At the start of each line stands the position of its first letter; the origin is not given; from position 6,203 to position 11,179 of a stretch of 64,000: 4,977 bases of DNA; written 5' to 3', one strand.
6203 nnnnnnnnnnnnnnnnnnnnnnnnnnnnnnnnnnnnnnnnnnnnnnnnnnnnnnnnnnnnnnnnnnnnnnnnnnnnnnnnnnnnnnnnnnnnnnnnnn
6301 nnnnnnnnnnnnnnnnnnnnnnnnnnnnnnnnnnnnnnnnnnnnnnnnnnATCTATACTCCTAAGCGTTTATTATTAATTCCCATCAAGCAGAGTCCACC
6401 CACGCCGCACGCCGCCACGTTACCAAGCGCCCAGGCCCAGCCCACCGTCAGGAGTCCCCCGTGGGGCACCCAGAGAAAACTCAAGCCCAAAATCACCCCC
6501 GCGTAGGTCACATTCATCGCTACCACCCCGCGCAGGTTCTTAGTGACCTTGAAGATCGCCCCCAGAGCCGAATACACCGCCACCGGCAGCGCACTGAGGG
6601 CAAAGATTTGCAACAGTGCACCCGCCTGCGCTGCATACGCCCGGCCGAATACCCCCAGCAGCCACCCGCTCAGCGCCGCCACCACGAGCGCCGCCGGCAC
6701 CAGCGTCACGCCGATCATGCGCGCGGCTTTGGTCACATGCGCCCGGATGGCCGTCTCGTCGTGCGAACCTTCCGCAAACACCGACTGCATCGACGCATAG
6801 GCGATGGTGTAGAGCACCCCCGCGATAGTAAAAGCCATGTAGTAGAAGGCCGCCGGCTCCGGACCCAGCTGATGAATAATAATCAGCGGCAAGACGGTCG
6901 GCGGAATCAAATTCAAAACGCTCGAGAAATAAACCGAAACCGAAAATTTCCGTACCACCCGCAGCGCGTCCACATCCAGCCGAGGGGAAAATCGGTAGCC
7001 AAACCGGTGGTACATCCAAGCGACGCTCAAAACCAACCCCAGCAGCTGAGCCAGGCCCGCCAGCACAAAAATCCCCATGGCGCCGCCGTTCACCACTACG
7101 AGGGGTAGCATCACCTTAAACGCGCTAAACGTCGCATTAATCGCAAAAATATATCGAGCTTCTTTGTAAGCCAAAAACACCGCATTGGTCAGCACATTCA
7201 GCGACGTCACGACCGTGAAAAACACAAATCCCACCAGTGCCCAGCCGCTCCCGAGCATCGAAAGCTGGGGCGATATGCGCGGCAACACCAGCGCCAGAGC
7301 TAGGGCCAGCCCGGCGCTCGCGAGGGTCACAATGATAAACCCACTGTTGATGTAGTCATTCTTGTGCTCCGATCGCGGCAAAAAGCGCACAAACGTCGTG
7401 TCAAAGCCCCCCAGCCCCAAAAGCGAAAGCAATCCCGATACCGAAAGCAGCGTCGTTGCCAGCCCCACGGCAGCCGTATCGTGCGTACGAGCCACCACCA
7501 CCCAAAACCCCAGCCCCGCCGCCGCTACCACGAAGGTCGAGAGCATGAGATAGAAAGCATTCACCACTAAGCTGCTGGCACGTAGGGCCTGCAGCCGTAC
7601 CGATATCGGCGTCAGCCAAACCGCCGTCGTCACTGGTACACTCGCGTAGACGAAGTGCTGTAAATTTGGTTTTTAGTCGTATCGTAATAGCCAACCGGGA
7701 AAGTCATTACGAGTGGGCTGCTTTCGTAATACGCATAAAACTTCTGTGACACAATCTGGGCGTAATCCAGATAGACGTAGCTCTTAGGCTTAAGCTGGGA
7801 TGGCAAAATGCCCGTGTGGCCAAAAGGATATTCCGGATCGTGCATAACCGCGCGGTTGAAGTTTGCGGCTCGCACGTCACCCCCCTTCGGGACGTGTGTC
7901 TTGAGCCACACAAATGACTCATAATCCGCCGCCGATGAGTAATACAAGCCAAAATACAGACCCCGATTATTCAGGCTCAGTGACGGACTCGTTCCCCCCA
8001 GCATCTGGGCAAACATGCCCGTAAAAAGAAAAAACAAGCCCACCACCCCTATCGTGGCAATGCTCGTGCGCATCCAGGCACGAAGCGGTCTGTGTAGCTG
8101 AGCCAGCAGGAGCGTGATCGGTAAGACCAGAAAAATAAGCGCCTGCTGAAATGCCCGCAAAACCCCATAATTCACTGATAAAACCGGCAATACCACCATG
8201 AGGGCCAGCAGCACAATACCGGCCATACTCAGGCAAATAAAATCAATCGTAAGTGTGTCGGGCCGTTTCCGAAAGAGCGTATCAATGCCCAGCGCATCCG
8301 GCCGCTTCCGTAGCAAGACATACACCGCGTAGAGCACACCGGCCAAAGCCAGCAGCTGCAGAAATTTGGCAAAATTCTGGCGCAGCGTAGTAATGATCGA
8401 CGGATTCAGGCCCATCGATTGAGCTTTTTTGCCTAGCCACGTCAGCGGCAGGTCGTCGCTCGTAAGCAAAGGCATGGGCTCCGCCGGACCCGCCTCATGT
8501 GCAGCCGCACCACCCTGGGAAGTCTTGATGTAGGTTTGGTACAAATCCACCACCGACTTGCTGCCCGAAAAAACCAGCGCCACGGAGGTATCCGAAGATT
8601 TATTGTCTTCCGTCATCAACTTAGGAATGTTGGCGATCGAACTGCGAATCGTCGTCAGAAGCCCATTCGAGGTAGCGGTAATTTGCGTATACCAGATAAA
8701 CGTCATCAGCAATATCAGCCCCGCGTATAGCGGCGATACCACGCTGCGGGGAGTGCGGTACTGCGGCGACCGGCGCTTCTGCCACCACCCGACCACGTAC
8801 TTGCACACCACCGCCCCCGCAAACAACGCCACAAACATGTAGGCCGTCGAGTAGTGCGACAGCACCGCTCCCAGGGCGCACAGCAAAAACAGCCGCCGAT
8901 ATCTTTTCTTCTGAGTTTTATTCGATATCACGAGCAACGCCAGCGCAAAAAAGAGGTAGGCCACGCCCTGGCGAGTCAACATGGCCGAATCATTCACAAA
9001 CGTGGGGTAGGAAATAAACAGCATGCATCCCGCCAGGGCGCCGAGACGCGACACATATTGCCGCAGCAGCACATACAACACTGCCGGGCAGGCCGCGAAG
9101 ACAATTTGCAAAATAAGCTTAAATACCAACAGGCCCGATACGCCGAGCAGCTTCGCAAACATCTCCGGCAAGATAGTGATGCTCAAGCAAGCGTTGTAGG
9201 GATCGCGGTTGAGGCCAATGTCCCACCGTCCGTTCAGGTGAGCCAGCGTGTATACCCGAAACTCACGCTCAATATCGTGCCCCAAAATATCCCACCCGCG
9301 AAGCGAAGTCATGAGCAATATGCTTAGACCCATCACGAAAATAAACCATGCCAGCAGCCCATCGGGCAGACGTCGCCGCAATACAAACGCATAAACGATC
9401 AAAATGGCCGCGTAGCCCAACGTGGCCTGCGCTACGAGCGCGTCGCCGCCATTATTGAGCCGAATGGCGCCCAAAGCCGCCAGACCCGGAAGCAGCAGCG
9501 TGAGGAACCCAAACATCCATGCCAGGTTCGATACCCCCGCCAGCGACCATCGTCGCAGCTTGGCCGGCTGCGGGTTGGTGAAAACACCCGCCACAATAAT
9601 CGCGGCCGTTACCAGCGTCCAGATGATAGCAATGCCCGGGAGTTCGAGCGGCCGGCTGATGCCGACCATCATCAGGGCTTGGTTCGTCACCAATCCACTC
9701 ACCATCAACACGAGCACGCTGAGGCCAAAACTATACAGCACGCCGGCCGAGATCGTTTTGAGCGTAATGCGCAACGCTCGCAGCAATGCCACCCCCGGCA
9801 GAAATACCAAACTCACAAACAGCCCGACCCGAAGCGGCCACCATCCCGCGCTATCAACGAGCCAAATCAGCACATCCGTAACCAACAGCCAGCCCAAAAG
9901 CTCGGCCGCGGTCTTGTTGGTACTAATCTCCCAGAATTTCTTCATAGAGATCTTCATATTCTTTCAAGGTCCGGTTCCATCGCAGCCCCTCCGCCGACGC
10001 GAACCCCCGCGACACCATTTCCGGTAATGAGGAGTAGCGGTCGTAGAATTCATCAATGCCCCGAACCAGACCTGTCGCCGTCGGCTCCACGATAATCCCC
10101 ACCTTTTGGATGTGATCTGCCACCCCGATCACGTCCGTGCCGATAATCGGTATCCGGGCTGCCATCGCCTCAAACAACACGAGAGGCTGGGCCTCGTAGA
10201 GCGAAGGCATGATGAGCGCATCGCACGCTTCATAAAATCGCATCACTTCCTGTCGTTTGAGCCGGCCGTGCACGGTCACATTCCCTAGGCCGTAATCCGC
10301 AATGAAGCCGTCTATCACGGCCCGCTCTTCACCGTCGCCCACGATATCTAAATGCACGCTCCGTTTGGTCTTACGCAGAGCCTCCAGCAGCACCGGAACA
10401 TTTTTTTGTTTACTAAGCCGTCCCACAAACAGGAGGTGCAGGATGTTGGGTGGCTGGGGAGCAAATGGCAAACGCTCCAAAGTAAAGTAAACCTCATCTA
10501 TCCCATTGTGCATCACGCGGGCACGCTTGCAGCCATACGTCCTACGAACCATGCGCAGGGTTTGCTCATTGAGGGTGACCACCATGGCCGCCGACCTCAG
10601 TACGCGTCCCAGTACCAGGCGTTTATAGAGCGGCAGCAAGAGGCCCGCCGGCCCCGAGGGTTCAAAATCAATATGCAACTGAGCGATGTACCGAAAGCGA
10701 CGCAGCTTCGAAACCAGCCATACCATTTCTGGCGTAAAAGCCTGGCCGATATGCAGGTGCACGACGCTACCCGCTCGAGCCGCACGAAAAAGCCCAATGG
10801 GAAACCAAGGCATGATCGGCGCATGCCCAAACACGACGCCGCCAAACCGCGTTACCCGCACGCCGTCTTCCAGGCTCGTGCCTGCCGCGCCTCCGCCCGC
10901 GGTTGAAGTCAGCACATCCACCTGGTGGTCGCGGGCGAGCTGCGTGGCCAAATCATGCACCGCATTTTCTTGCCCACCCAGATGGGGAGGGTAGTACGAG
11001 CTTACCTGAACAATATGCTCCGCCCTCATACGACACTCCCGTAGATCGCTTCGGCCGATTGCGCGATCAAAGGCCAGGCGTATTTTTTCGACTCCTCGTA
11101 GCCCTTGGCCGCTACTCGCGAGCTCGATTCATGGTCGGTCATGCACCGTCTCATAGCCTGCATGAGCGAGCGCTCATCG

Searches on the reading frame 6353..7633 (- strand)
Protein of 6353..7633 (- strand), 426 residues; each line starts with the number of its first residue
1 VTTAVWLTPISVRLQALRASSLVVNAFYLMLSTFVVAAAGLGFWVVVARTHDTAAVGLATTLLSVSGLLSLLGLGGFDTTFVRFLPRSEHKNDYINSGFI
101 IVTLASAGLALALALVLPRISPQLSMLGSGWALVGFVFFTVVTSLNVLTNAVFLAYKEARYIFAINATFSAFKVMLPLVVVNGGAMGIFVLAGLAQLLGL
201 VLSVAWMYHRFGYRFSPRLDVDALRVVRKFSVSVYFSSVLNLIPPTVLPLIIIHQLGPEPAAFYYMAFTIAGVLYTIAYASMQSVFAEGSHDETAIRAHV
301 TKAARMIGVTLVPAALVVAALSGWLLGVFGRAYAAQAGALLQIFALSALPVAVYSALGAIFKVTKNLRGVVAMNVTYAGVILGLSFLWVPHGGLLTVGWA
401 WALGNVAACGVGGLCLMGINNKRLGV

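Call 41: search_protein_families(library=pfam, proteins=[window:6353-7633:-], max_evalue=0.0001)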
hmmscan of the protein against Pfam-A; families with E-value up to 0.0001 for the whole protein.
window:6353-7633:- (426 aa): 2 families
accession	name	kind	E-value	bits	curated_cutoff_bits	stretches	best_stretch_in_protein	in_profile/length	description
PF13440.11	Polysacc_synt_3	-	1.5e-10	41.2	23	1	47-329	2-284/293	Polysaccharide biosynthesis protein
PF01943.22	Polysacc_synt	-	6.6e-07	29.5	28.2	1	23-284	2-264/274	Polysaccharide biosynthesis protein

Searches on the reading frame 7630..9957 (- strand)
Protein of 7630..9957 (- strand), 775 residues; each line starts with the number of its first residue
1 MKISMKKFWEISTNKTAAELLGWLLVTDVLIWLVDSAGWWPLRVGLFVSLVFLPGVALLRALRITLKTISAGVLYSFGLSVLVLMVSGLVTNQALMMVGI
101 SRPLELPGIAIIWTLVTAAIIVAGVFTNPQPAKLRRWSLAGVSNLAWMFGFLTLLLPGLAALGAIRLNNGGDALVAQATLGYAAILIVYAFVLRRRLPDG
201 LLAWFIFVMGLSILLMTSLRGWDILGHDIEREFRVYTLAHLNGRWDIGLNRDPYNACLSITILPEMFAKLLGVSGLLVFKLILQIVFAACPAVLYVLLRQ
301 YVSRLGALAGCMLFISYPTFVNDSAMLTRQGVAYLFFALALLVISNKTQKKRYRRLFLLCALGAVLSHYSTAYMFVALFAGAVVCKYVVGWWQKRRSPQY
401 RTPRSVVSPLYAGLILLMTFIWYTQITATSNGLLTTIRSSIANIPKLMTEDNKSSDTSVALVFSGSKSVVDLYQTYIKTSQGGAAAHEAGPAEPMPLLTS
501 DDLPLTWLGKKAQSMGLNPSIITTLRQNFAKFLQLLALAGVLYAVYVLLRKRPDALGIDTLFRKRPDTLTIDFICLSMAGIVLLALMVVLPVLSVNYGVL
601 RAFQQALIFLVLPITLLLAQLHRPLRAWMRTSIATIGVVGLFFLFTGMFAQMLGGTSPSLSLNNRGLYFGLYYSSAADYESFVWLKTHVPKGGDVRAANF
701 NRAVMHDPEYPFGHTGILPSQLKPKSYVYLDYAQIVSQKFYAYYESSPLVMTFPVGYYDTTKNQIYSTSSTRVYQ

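Call 40: search_protein_families(library=pfam, proteins=[window:7630-9957:-], max_evalue=0.0001)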
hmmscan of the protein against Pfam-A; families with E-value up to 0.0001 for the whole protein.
window:7630-9957:- (775 aa): 2 families
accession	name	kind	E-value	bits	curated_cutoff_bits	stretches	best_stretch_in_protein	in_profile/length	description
PF09971.14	DUF2206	-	3.1e-14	53.1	35.6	2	356-478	4-121/368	Predicted membrane protein (DUF2206)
PF13231.12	PMT_2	-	1.8e-06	28.7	26.1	1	265-386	11-132/160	Dolichyl-phosphate-mannose-protein mannosyltransferase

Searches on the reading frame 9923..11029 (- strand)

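Call 41: search_protein_families(library=pfam, proteins=[window:9923-11029:-], max_evalue=0.0001)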
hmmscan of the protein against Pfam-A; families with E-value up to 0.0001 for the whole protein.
window:9923-11029:- (368 aa): 5 families
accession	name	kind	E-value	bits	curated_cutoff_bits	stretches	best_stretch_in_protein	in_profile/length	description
PF00534.26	Glycos_transf_1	-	5.8e-29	101.3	26.4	1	199-332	18-159/172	Glycosyl transferases group 1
PF13692.12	Glyco_trans_1_4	-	1.1e-26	94.2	27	1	199-328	4-139/142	Glycosyl transferases group 1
PF13439.12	Glyco_transf_4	-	5e-20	72.6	28.5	1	18-178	2-167/170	Glycosyltransferase Family 4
PF13579.12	Glyco_trans_4_4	-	2e-14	54.7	29.7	1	18-176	1-158/158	Glycosyl transferase 4-like domain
PF20706.3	GT4-conflict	-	4.1e-08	33.1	26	1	145-310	145-323/385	Family 4 Glycosyltransferase in conflict systems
